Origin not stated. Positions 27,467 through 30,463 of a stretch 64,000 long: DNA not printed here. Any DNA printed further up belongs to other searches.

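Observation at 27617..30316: Upf1-like SF1 helicase fused to a C-terminal DUF559/Vsr-type endonuclease domain, just outside the island boundary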

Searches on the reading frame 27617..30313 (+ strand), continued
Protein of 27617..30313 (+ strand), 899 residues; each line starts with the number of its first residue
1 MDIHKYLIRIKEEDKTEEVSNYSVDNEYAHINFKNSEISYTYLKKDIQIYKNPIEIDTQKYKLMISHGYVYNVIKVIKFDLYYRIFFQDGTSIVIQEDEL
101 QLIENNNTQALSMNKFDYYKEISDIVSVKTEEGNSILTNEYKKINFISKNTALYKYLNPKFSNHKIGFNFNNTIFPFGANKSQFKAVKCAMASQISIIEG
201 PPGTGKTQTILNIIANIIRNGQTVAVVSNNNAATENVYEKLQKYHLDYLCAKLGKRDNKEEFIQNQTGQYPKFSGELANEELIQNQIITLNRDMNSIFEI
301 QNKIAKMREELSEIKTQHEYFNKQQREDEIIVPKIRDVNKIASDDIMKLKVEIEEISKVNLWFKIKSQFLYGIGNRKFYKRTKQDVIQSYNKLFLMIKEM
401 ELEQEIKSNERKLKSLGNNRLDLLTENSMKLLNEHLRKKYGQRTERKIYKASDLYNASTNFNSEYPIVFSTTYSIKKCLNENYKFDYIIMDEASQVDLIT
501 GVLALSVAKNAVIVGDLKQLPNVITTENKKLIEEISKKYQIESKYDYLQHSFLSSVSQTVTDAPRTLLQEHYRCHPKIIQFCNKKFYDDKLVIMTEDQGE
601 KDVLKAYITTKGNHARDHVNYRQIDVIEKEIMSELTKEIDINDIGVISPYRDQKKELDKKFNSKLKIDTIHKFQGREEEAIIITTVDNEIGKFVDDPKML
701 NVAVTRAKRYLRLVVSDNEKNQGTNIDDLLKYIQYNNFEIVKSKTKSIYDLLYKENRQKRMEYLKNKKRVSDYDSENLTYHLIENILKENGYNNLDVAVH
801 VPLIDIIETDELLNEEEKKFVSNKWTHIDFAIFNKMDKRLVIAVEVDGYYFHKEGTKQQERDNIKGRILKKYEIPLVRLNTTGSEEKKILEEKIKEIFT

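Call 13: find_homologous_proteins(query=window:27617-30313:+)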
Query window:27617-30313:+ (899 aa): 7932 proteins with E <= 0.001 among 8000 candidates; the best 120 are listed.
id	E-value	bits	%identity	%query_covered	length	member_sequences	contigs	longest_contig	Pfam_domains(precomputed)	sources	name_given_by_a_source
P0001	0.0e+0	1735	87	100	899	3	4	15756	PF13538.13,PF13087.13,PF13086.13,PF01443.25,PF13604.13,PF13245.13,PF10881.15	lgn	-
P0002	0.0e+0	1649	82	100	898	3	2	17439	PF13538.13,PF13087.13,PF13086.13,PF00270.36,PF01443.25,PF13604.13,PF13245.13,PF10881.15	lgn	-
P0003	0.0e+0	1536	100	79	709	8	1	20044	PF13538.13,PF13087.13,PF13086.13,PF01443.25,PF13604.13,PF13245.13,PF10881.15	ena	-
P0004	0.0e+0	1443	72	100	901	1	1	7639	PF13087.13,PF13086.13,PF00270.36,PF01443.25,PF13604.13,PF13245.13,PF04851.22,PF13538.13,PF18741.8,PF10881.15,PF09848.16,PF00580.28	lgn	-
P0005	0.0e+0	1440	72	100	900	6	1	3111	PF13538.13,PF13087.13,PF13086.13,PF00270.36,PF01443.25,PF13604.13,PF13245.13,PF10881.15,PF00580.28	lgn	-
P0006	0.0e+0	1423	71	100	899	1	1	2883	PF13538.13,PF13087.13,PF13086.13,PF01443.25,PF13604.13,PF13245.13,PF18741.8,PF10881.15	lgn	-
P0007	0.0e+0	1420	71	100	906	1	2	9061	PF13087.13,PF13086.13,PF00270.36,PF01443.25,PF13604.13,PF13245.13,PF04851.22,PF13538.13,PF18741.8,PF10881.15,PF09848.16,PF00580.28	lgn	-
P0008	0.0e+0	1420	71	100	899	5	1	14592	PF13087.13,PF13086.13,PF00270.36,PF01443.25,PF13604.13,PF13245.13,PF18741.8,PF10881.15,PF09848.16,PF04851.22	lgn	-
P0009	0.0e+0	1418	71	100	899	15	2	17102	PF13087.13,PF13086.13,PF01443.25,PF13604.13,PF13245.13,PF18741.8,PF10881.15,PF09848.16,PF04851.22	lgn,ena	-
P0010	0.0e+0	1414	70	100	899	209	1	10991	PF13087.13,PF13086.13,PF01443.25,PF13604.13,PF13245.13,PF18741.8,PF10881.15,PF04851.22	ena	-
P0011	0.0e+0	1410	70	100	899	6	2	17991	PF13087.13,PF13086.13,PF01443.25,PF13604.13,PF28427.1,PF13245.13,PF18741.8,PF10881.15,PF09848.16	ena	-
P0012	0.0e+0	1408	70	100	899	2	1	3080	PF13087.13,PF13086.13,PF00270.36,PF01443.25,PF13604.13,PF13245.13,PF18741.8,PF10881.15,PF09848.16,PF00580.28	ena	-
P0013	0.0e+0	1404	70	100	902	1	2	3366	PF13087.13,PF13086.13,PF01443.25,PF13604.13,PF13245.13,PF18741.8,PF10881.15,PF09848.16,PF04851.22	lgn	-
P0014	0.0e+0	1400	70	100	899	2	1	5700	PF13538.13,PF13087.13,PF13086.13,PF01443.25,PF13604.13,PF13245.13,PF18741.8,PF10881.15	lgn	-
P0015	0.0e+0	1399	70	100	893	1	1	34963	PF13087.13,PF13086.13,PF00270.36,PF01443.25,PF13604.13,PF13245.13,PF18741.8,PF10881.15,PF09848.16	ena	-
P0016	0.0e+0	1398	69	100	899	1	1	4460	PF13087.13,PF13086.13,PF00270.36,PF01443.25,PF13604.13,PF13245.13,PF18741.8,PF10881.15,PF09848.16,PF04851.22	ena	-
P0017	0.0e+0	1395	69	100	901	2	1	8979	PF13538.13,PF13087.13,PF13086.13,PF00270.36,PF01443.25,PF13604.13,PF13245.13,PF18741.8,PF10881.15,PF09848.16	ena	-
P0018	0.0e+0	1394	70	100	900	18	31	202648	PF13087.13,PF13086.13,PF00270.36,PF01443.25,PF13604.13,PF13245.13,PF18741.8,PF10881.15,PF09848.16,PF04851.22,PF00580.28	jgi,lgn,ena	-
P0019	0.0e+0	1391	70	100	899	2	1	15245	PF13087.13,PF13086.13,PF01443.25,PF13604.13,PF13245.13,PF10881.15,PF09848.16,PF04851.22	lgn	-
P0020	0.0e+0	1390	69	100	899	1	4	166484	PF13087.13,PF13086.13,PF00270.36,PF01443.25,PF13604.13,PF13245.13,PF18741.8,PF10881.15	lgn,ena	-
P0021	0.0e+0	1389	70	100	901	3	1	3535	PF13538.13,PF13087.13,PF13086.13,PF01443.25,PF13604.13,PF13245.13,PF18741.8,PF10881.15,PF04851.22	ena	-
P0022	0.0e+0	1389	70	100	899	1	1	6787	PF13087.13,PF13086.13,PF01443.25,PF13604.13,PF13245.13,PF10881.15,PF09848.16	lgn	-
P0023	0.0e+0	1388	69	100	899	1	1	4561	PF13538.13,PF13087.13,PF13086.13,PF13604.13,PF13245.13,PF18741.8,PF10881.15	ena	-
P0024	0.0e+0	1384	69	100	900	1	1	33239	PF13538.13,PF13087.13,PF13086.13,PF01443.25,PF13604.13,PF13245.13,PF10881.15,PF09848.16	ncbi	-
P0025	0.0e+0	1383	69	100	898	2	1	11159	PF13087.13,PF13086.13,PF01443.25,PF13604.13,PF13245.13,PF18741.8,PF10881.15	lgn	-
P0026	0.0e+0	1380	70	100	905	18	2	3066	PF13087.13,PF13086.13,PF01443.25,PF13604.13,PF13245.13,PF18741.8,PF10881.15,PF09848.16,PF04851.22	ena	-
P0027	0.0e+0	1378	69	100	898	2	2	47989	PF13087.13,PF13086.13,PF01443.25,PF13604.13,PF13245.13,PF18741.8,PF10881.15,PF09848.16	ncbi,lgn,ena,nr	ncbi:MAG: AAA family ATPase [Clostridia bacterium]|nr:AAA family ATPase [Clostridia bacterium]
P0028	0.0e+0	1375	69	100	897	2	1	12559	PF13538.13,PF13087.13,PF13086.13,PF01443.25,PF13604.13,PF13245.13,PF18741.8,PF10881.15,PF09848.16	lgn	-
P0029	0.0e+0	1371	69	100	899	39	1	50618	PF13538.13,PF13087.13,PF13086.13,PF00270.36,PF01443.25,PF13604.13,PF13245.13,PF10881.15,PF04851.22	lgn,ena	-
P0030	0.0e+0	1370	68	100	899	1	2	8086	PF13538.13,PF13087.13,PF13086.13,PF01443.25,PF13604.13,PF13245.13,PF18741.8,PF10881.15,PF09848.16,PF00580.28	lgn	-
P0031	0.0e+0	1361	68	100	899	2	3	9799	PF13087.13,PF13086.13,PF01443.25,PF13604.13,PF13245.13,PF18741.8,PF10881.15,PF09848.16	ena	-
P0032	0.0e+0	1338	67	100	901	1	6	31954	PF13538.13,PF13087.13,PF13086.13,PF01443.25,PF13604.13,PF13245.13,PF10881.15,PF04851.22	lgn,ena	-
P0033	0.0e+0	1331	67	100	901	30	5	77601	PF13538.13,PF13087.13,PF13086.13,PF01443.25,PF13604.13,PF13245.13,PF10881.15,PF09848.16,PF04851.22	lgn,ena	-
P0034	0.0e+0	1328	67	100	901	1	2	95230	PF13538.13,PF13087.13,PF13086.13,PF01443.25,PF13604.13,PF13245.13,PF10881.15,PF09848.16,PF04851.22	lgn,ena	-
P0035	0.0e+0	1326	67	100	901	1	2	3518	PF13538.13,PF13087.13,PF13086.13,PF01443.25,PF13604.13,PF13245.13,PF10881.15,PF09848.16,PF04851.22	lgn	-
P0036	0.0e+0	1323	67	100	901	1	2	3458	PF13538.13,PF13087.13,PF13086.13,PF01443.25,PF13604.13,PF13245.13,PF10881.15,PF09848.16,PF04851.22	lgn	-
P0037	0.0e+0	1323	65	100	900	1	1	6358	PF13538.13,PF13087.13,PF13086.13,PF00270.36,PF01443.25,PF13604.13,PF13245.13,PF10881.15,PF09848.16,PF04851.22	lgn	-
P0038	0.0e+0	1323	67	100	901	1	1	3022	PF13538.13,PF13087.13,PF13086.13,PF01443.25,PF13604.13,PF13245.13,PF10881.15,PF09848.16,PF04851.22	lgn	-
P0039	0.0e+0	1321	70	93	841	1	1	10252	PF13538.13,PF13087.13,PF13086.13,PF01443.25,PF13604.13,PF13245.13,PF18741.8,PF10881.15,PF09848.16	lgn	-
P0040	0.0e+0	1321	67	100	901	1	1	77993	PF13538.13,PF13087.13,PF13086.13,PF01443.25,PF13604.13,PF13245.13,PF10881.15,PF04851.22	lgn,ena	-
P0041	0.0e+0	1317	67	100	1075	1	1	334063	PF13538.13,PF13087.13,PF13086.13,PF00270.36,PF01443.25,PF13604.13,PF13245.13,PF10881.15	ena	-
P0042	0.0e+0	1315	66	100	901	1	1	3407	PF13538.13,PF13087.13,PF13086.13,PF01443.25,PF13604.13,PF13245.13,PF10881.15,PF09848.16,PF04851.22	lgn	-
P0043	0.0e+0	1311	65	100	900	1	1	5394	PF13538.13,PF13087.13,PF13086.13,PF00270.36,PF01443.25,PF13604.13,PF13245.13,PF10881.15,PF09848.16,PF04851.22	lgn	-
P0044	0.0e+0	1305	65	100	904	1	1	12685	PF13538.13,PF13087.13,PF13086.13,PF01443.25,PF13604.13,PF13245.13,PF10881.15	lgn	-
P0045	0.0e+0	1294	65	100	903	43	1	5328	PF13538.13,PF13087.13,PF13086.13,PF01443.25,PF13604.13,PF13245.13,PF10881.15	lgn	-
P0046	0.0e+0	1294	65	100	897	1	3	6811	PF13538.13,PF13087.13,PF13086.13,PF00270.36,PF01443.25,PF13604.13,PF13245.13,PF10881.15,PF09848.16,PF04851.22,PF00580.28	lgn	-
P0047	0.0e+0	1287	65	100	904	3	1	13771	PF13538.13,PF13087.13,PF13086.13,PF01443.25,PF13604.13,PF13245.13,PF18741.8,PF10881.15,PF09848.16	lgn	-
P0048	0.0e+0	1286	65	100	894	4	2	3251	PF13538.13,PF13087.13,PF13086.13,PF01443.25,PF13604.13,PF13245.13,PF10881.15,PF09848.16,PF04851.22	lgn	-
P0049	0.0e+0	1280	65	100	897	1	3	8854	PF13538.13,PF13087.13,PF13086.13,PF01443.25,PF13604.13,PF13245.13,PF10881.15,PF09848.16,PF04851.22,PF00580.28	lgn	-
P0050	0.0e+0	1240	63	100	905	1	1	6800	PF13538.13,PF13087.13,PF13086.13,PF00270.36,PF01443.25,PF13604.13,PF13245.13,PF18741.8,PF10881.15,PF04851.22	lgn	-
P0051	0.0e+0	1215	62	100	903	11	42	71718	PF13538.13,PF13087.13,PF13086.13,PF00270.36,PF01443.25,PF13604.13,PF13245.13,PF10881.15,PF04851.22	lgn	-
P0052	0.0e+0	1208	63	100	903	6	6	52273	PF13538.13,PF13087.13,PF13086.13,PF00270.36,PF01443.25,PF13604.13,PF13245.13,PF10881.15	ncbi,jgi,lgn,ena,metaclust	metaclust:\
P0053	0.0e+0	1197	60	100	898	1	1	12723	PF13538.13,PF13087.13,PF13086.13,PF01443.25,PF13604.13,PF13245.13,PF10881.15,PF09848.16,PF04851.22,PF00580.28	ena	-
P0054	0.0e+0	1190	61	100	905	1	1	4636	PF13538.13,PF13087.13,PF13086.13,PF00270.36,PF01443.25,PF13604.13,PF13245.13,PF10881.15,PF09848.16,PF04851.22,PF00580.28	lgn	-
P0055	0.0e+0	1188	60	100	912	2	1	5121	PF13087.13,PF13086.13,PF00270.36,PF01443.25,PF13604.13,PF13245.13,PF04851.22,PF13538.13,PF18741.8,PF10881.15,PF09848.16,PF00580.28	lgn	-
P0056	0.0e+0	1181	60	100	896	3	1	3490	PF13538.13,PF13087.13,PF13086.13,PF00270.36,PF01443.25,PF13604.13,PF13245.13,PF10881.15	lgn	-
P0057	0.0e+0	1156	58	100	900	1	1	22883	PF13538.13,PF13087.13,PF13086.13,PF01443.25,PF13604.13,PF13245.13,PF18741.8,PF10881.15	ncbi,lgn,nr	ncbi:MAG: AAA domain-containing protein [Clostridia bacterium]|nr:AAA domain-containing protein [Clo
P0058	0.0e+0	1152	61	96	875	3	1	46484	PF13538.13,PF13087.13,PF13086.13,PF00270.36,PF01443.25,PF13604.13,PF13245.13,PF10881.15,PF09848.16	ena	-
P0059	0.0e+0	1147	60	100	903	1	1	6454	PF13538.13,PF13087.13,PF13086.13,PF01443.25,PF13604.13,PF13245.13,PF18741.8,PF10881.15,PF04851.22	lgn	-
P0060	0.0e+0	1140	59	100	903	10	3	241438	PF13538.13,PF13087.13,PF13086.13,PF06745.20,PF01443.25,PF13604.13,PF13245.13,PF10881.15,PF09848.16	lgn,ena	-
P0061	0.0e+0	1128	58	100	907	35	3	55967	PF13087.13,PF13086.13,PF00270.36,PF01443.25,PF13604.13,PF13245.13,PF04851.22,PF13538.13,PF18741.8,PF10881.15,PF09848.16,PF00580.28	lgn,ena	-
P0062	0.0e+0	1124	64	88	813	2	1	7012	PF13538.13,PF13087.13,PF13086.13,PF01443.25,PF13604.13,PF13245.13,PF10881.15,PF09848.16,PF04851.22,PF00580.28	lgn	-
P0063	0.0e+0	1124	59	100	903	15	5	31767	PF13538.13,PF13087.13,PF13086.13,PF06745.20,PF01443.25,PF13604.13,PF13245.13,PF18741.8,PF10881.15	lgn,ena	-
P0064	0.0e+0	1123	58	100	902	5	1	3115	PF13538.13,PF13087.13,PF13086.13,PF01443.25,PF13604.13,PF13245.13,PF18741.8,PF10881.15,PF04851.22,PF00580.28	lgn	-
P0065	0.0e+0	1122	57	100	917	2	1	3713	PF13538.13,PF13087.13,PF13086.13,PF01443.25,PF13604.13,PF13245.13,PF18741.8,PF10881.15,PF04851.22,PF20720.4,PF00580.28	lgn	-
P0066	0.0e+0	1119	57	100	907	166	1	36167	PF13538.13,PF13087.13,PF13086.13,PF01443.25,PF13604.13,PF13245.13,PF10881.15,PF04851.22,PF00580.28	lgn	-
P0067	0.0e+0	1107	56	100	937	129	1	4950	PF13538.13,PF13087.13,PF13086.13,PF01443.25,PF13604.13,PF13245.13,PF10881.15,PF09848.16,PF04851.22,PF00580.28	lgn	-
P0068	0.0e+0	1105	63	89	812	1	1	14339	PF13538.13,PF13087.13,PF13086.13,PF00270.36,PF01443.25,PF13604.13,PF13245.13,PF18741.8,PF10881.15,PF09848.16,PF04851.22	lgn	-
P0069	0.0e+0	1090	65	85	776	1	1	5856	PF13538.13,PF13087.13,PF13086.13,PF00270.36,PF01443.25,PF13604.13,PF13245.13,PF18741.8,PF10881.15,PF09848.16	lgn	-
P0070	0.0e+0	1088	65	85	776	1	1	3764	PF13538.13,PF13087.13,PF13086.13,PF00270.36,PF01443.25,PF13604.13,PF13245.13,PF18741.8,PF10881.15,PF09848.16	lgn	-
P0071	0.0e+0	1088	65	85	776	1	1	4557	PF13538.13,PF13087.13,PF13086.13,PF00270.36,PF01443.25,PF13604.13,PF13245.13,PF18741.8,PF10881.15,PF09848.16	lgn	-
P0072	0.0e+0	1083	65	85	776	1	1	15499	PF13538.13,PF13087.13,PF13086.13,PF00270.36,PF01443.25,PF13604.13,PF13245.13,PF18741.8,PF10881.15,PF09848.16,PF04851.22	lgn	-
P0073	0.0e+0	1082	70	77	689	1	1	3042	PF13538.13,PF13087.13,PF13086.13,PF01443.25,PF13245.13,PF10881.15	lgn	-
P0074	0.0e+0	1079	70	77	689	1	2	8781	PF13538.13,PF13087.13,PF13086.13,PF01443.25,PF13245.13,PF10881.15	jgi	-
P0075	0.0e+0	1069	70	77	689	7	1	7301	PF13538.13,PF13087.13,PF13086.13,PF01443.25,PF13245.13,PF10881.15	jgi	-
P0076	0.0e+0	1067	70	76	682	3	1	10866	PF13538.13,PF13087.13,PF13086.13,PF01443.25,PF10881.15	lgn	-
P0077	0.0e+0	1064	71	75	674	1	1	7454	PF13538.13,PF13087.13,PF13086.13,PF01443.25,PF13245.13,PF10881.15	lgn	-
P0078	0.0e+0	1063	70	77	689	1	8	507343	PF13538.13,PF13087.13,PF13086.13,PF01443.25,PF10881.15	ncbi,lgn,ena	-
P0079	0.0e+0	1062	59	92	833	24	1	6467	PF13087.13,PF13086.13,PF00270.36,PF01443.25,PF13604.13,PF13245.13,PF18741.8,PF10881.15,PF09848.16,PF04851.22,PF00580.28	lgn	-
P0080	0.0e+0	1057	55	100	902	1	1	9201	PF13538.13,PF13087.13,PF13086.13,PF01443.25,PF13604.13,PF13245.13,PF18741.8,PF10881.15,PF09848.16,PF20720.4,PF00580.28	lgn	-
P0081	0.0e+0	1055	56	100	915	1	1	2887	PF13538.13,PF13087.13,PF13086.13,PF01443.25,PF13604.13,PF13245.13,PF18741.8,PF10881.15,PF09848.16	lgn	-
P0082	0.0e+0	1054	70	75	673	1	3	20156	PF13538.13,PF13087.13,PF13086.13,PF01443.25,PF13245.13,PF10881.15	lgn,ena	-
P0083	0.0e+0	1049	69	75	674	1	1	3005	PF13538.13,PF13087.13,PF13086.13,PF01443.25,PF13245.13,PF10881.15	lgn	-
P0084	0.0e+0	1049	69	75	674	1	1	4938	PF13538.13,PF13087.13,PF13086.13,PF01443.25,PF13245.13,PF10881.15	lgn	-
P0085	0.0e+0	1047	70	75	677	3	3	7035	PF13538.13,PF13087.13,PF13086.13,PF01443.25,PF13245.13,PF10881.15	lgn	-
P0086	0.0e+0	1046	69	75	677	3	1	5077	PF13538.13,PF13087.13,PF13086.13,PF01443.25,PF10881.15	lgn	-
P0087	0.0e+0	1043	70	75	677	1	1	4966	PF13538.13,PF13087.13,PF13086.13,PF01443.25,PF13245.13,PF10881.15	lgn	-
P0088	0.0e+0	1042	70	75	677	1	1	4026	PF13538.13,PF13087.13,PF13086.13,PF01443.25,PF13245.13,PF10881.15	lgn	-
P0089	0.0e+0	1041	68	75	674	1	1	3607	PF13538.13,PF13087.13,PF13086.13,PF01443.25,PF13245.13,PF10881.15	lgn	-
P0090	0.0e+0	1040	68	73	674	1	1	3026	PF13538.13,PF13087.13,PF13086.13,PF01443.25,PF13245.13,PF10881.15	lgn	-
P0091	0.0e+0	1034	68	75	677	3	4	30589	PF13538.13,PF13087.13,PF13086.13,PF01443.25,PF10881.15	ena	-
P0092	0.0e+0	1033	-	-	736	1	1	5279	PF13538.13,PF13087.13,PF13086.13,PF01443.25,PF13604.13,PF13245.13,PF10881.15,PF09848.16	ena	-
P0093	0.0e+0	1033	54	100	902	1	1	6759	PF13087.13,PF13086.13,PF01443.25,PF13604.13,PF13245.13,PF04851.22,PF13538.13,PF18741.8,PF10881.15,PF09848.16,PF20720.4,PF00580.28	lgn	-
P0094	0.0e+0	1032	68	75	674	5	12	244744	PF13538.13,PF13087.13,PF13086.13,PF01443.25,PF13245.13,PF10881.15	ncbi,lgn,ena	-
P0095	0.0e+0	1030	68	76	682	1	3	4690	PF13538.13,PF13087.13,PF13086.13,PF01443.25,PF13245.13,PF10881.15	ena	-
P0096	0.0e+0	1027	68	74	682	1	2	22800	PF13538.13,PF13087.13,PF13086.13,PF01443.25,PF13245.13,PF10881.15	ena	-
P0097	0.0e+0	1026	66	77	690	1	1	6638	PF13538.13,PF13087.13,PF13086.13,PF01443.25,PF10881.15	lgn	-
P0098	0.0e+0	1025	67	74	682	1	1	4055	PF13538.13,PF13087.13,PF13086.13,PF01443.25,PF13245.13,PF10881.15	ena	-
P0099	0.0e+0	1023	67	74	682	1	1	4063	PF13538.13,PF13087.13,PF13086.13,PF01443.25,PF13245.13,PF10881.15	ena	-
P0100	0.0e+0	1022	67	74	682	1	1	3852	PF13538.13,PF13087.13,PF13086.13,PF01443.25,PF13245.13,PF10881.15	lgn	-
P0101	0.0e+0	1022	67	74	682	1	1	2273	PF13538.13,PF13087.13,PF13086.13,PF01443.25,PF13245.13,PF10881.15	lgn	-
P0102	0.0e+0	1022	67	74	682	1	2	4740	PF13538.13,PF13087.13,PF13086.13,PF01443.25,PF13245.13,PF10881.15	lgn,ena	-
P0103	0.0e+0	1022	67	74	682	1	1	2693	PF13538.13,PF13087.13,PF13086.13,PF01443.25,PF13245.13,PF10881.15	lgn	-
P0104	0.0e+0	1021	68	75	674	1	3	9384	PF13538.13,PF13087.13,PF13086.13,PF01443.25,PF10881.15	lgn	-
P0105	0.0e+0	1021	67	74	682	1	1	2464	PF13538.13,PF13087.13,PF13086.13,PF01443.25,PF13245.13,PF10881.15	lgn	-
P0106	0.0e+0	1019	67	74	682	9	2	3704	PF13538.13,PF13087.13,PF13086.13,PF01443.25,PF13245.13,PF10881.15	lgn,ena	-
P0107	0.0e+0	1019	67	74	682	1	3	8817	PF13538.13,PF13087.13,PF13086.13,PF01443.25,PF13245.13,PF10881.15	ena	-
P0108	0.0e+0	1019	67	75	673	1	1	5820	PF13538.13,PF13087.13,PF13086.13,PF01443.25,PF10881.15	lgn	-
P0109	0.0e+0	1017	67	74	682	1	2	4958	PF13538.13,PF13087.13,PF13086.13,PF01443.25,PF13245.13,PF10881.15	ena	-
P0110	0.0e+0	1013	54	100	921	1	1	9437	PF13538.13,PF13087.13,PF13086.13,PF01443.25,PF13604.13,PF13245.13,PF10881.15,PF09848.16,PF00580.28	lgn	-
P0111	0.0e+0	1013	67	73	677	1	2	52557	PF13538.13,PF13087.13,PF13086.13,PF01443.25,PF10881.15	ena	-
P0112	0.0e+0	1012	54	100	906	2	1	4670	PF13538.13,PF13087.13,PF13086.13,PF01443.25,PF13604.13,PF13245.13,PF18741.8,PF10881.15,PF09848.16,PF04851.22,PF00580.28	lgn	-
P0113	0.0e+0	1011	53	100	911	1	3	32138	PF13538.13,PF13087.13,PF13086.13,PF01443.25,PF13604.13,PF13245.13,PF18741.8,PF10881.15,PF00580.28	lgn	-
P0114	5.8e-298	1009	54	100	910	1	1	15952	PF13538.13,PF13087.13,PF13086.13,PF01443.25,PF13604.13,PF13245.13,PF18741.8,PF10881.15,PF09848.16,PF04851.22,PF00580.28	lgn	-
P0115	7.5e-298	1008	54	100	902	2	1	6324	PF13538.13,PF13087.13,PF13086.13,PF01443.25,PF13604.13,PF13245.13,PF18741.8,PF10881.15,PF09848.16,PF04851.22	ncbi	-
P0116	9.8e-298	1008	67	75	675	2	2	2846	PF13538.13,PF13087.13,PF13086.13,PF01443.25,PF13245.13,PF10881.15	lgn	-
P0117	1.6e-297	1007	54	100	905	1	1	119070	PF13538.13,PF13087.13,PF13086.13,PF00270.36,PF01443.25,PF13604.13,PF13245.13,PF10881.15,PF09848.16,PF04851.22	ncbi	-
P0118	4.7e-297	1006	65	77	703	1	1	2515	PF13538.13,PF13087.13,PF13086.13,PF01443.25,PF13245.13,PF18741.8,PF10881.15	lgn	-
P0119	2.1e-296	1004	53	100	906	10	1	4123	PF13538.13,PF13087.13,PF13086.13,PF01443.25,PF13604.13,PF13245.13,PF18741.8,PF10881.15,PF09848.16,PF04851.22,PF00580.28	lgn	-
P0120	1.6e-295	1001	68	73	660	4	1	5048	PF13538.13,PF13087.13,PF13086.13,PF01443.25,PF13245.13,PF10881.15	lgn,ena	-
